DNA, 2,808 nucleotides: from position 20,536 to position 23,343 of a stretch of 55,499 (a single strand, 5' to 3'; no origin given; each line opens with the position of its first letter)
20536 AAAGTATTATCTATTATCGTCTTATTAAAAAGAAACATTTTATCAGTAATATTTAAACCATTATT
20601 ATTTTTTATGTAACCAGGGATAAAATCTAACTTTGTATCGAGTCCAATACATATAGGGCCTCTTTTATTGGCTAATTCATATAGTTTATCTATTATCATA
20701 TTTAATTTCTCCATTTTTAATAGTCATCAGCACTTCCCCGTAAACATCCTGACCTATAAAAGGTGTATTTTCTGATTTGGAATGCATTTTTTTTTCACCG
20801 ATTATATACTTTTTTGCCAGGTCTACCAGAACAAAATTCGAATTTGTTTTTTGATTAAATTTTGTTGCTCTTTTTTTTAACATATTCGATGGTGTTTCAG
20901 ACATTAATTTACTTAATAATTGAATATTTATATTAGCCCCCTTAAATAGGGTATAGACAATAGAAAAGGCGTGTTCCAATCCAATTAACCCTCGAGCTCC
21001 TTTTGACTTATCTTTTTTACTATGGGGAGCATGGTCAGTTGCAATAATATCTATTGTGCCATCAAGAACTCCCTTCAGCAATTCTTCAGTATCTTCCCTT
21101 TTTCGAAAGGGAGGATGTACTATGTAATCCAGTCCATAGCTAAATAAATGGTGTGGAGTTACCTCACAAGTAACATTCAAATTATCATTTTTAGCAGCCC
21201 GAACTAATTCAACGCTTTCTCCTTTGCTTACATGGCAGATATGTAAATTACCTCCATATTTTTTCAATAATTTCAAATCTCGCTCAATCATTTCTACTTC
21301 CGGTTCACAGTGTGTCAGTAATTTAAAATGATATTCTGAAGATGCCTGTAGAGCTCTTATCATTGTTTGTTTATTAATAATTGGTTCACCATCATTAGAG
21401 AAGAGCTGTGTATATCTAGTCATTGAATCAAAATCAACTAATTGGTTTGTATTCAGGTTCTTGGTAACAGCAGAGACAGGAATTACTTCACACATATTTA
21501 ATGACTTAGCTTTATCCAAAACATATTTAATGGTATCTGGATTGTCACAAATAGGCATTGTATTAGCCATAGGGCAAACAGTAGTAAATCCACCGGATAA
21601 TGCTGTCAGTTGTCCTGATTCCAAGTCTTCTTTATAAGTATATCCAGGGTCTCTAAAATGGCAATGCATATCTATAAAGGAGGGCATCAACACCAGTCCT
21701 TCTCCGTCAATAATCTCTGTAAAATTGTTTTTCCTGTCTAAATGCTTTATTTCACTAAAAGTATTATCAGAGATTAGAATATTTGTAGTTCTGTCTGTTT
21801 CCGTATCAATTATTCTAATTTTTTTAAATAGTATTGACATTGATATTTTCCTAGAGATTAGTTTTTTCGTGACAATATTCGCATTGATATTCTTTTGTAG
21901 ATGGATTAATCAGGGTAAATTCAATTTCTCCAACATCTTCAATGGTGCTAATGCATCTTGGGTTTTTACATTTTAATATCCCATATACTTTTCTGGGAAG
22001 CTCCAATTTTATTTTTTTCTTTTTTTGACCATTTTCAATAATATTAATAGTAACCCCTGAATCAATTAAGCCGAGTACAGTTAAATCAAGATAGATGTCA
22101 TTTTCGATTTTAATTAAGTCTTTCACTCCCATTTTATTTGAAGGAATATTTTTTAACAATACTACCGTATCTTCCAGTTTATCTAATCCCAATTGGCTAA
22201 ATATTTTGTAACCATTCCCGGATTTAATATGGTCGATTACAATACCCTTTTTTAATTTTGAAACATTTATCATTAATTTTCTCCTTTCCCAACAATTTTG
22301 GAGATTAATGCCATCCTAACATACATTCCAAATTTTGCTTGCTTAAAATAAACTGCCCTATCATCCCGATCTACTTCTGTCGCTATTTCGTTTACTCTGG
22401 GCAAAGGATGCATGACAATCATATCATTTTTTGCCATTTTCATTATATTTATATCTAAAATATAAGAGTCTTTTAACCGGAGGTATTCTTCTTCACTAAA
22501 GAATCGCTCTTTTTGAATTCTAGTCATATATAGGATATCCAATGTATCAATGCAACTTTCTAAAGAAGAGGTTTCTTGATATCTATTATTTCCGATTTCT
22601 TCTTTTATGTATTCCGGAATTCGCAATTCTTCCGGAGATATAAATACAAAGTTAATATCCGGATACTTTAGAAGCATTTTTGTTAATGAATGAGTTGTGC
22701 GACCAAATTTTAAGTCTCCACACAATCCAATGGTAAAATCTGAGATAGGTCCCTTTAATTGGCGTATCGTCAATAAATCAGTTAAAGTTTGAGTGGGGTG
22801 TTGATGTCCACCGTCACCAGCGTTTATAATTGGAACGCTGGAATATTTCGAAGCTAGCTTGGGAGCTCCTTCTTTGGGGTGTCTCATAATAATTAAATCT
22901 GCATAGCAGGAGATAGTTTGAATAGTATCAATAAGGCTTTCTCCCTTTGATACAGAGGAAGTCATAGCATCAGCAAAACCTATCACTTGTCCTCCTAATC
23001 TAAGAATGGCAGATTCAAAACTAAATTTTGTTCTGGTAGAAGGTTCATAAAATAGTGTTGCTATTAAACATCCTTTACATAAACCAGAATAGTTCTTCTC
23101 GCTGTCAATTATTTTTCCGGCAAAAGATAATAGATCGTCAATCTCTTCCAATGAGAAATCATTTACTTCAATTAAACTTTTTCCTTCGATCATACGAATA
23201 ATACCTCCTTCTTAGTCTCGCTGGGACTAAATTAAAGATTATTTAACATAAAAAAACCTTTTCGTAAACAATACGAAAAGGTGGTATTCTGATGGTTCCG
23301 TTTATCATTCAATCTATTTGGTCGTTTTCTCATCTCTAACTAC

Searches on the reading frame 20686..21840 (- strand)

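Call 80: search_protein_families(library=pfam, proteins=[window:20686-21840:-], max_evalue=0.00001)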
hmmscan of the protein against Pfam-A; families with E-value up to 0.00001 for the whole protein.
window:20686-21840:- (384 aa): 1 family
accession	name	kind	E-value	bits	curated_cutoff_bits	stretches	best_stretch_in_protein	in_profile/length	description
PF01979.26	Amidohydro_1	-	1.5e-18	67.6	25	1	50-379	1-344/345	Amidohydrolase family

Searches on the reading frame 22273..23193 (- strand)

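Call 80: search_protein_families(library=pfam, proteins=[window:22273-23193:-], max_evalue=0.00001)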
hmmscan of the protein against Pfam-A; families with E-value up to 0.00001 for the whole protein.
window:22273-23193:- (306 aa): 2 families
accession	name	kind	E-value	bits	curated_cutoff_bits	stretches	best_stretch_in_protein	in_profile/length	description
PF02729.26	OTCace_N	-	2.8e-45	154.5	29.9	1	5-145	1-148/148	Aspartate/ornithine carbamoyltransferase, carbamoyl-P binding domain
PF00185.30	OTCace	-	3.3e-28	99.1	29.4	1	152-298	2-155/157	Aspartate/ornithine carbamoyltransferase, Asp/Orn binding domain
